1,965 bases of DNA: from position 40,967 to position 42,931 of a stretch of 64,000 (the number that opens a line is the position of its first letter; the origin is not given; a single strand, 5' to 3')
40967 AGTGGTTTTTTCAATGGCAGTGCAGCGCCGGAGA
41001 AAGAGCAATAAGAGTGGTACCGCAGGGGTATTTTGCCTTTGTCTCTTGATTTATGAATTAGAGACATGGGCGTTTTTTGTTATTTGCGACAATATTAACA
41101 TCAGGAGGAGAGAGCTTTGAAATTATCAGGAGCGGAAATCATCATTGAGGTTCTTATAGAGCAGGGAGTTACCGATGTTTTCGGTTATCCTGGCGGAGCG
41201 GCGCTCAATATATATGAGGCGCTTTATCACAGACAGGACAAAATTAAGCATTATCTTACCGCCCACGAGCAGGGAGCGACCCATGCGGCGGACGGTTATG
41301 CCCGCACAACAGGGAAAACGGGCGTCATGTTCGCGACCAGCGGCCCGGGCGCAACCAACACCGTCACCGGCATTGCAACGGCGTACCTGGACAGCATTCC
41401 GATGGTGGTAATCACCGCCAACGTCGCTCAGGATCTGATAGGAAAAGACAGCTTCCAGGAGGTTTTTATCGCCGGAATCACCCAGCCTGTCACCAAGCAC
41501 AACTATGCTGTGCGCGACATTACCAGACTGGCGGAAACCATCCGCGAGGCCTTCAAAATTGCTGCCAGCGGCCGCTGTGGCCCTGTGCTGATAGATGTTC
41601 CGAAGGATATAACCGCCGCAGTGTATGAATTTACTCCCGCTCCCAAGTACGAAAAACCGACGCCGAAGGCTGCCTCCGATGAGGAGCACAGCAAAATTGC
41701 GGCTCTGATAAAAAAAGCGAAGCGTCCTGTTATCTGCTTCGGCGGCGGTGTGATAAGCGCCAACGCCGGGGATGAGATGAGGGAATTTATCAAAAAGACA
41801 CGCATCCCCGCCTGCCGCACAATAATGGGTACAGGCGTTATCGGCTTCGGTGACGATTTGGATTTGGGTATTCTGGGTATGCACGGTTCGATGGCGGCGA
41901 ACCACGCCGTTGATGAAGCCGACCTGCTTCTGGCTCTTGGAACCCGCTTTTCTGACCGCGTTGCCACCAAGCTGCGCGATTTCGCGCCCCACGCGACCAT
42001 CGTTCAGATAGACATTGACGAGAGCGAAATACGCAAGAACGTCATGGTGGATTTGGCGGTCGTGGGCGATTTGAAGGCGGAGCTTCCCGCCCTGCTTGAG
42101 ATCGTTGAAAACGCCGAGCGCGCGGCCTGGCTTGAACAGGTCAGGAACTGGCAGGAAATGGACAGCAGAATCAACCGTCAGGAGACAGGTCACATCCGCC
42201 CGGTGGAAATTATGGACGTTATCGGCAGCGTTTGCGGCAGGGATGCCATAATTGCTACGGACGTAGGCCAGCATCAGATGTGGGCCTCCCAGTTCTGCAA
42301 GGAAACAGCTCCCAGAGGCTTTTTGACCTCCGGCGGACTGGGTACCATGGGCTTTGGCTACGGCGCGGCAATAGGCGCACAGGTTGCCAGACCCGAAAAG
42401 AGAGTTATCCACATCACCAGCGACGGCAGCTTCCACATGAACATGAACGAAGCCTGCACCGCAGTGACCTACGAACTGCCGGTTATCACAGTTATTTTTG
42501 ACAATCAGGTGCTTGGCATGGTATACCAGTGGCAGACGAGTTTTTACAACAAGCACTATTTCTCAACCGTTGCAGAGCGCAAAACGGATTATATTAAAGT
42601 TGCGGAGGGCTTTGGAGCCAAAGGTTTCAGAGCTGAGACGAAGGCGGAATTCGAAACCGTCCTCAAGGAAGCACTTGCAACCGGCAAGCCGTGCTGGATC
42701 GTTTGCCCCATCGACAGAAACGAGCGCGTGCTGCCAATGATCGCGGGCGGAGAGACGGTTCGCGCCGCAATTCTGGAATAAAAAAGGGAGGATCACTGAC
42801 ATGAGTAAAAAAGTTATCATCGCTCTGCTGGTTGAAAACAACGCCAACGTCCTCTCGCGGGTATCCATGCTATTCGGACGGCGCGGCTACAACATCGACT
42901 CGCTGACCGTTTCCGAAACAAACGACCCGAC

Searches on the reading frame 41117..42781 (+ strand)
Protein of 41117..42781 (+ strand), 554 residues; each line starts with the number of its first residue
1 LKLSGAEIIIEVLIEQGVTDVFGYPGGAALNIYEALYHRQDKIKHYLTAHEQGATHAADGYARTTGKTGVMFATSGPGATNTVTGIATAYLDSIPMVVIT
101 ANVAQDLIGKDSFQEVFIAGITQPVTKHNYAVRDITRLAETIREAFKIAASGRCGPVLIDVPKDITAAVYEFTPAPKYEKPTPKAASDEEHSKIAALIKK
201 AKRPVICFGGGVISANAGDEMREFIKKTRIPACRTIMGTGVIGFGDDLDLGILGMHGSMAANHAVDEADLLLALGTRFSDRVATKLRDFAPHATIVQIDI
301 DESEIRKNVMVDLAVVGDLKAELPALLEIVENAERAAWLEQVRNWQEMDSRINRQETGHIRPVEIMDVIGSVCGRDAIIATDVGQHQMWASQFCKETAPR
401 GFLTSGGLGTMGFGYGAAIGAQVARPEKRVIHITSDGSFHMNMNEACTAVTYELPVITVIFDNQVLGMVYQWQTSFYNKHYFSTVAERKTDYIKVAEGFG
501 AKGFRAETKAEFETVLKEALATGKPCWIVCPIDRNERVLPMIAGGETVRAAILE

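Call 41: search_protein_families(library=pfam, proteins=[window:41117-42781:+], max_evalue=0.00001)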
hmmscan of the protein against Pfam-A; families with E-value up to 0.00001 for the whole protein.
window:41117-42781:+ (554 aa): 3 families
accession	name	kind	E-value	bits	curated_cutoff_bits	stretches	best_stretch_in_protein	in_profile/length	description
PF02775.26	TPP_enzyme_C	-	2.3e-50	170.7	21.9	1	382-529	1-150/151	Thiamine pyrophosphate enzyme, C-terminal TPP binding domain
PF00205.28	TPP_enzyme_M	-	4.3e-44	150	30.4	1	193-326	3-137/137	Thiamine pyrophosphate enzyme, central domain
PF02776.23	TPP_enzyme_N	-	1.7e-38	131.5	26.8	1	4-116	2-114/119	Thiamine pyrophosphate enzyme, N-terminal TPP binding domain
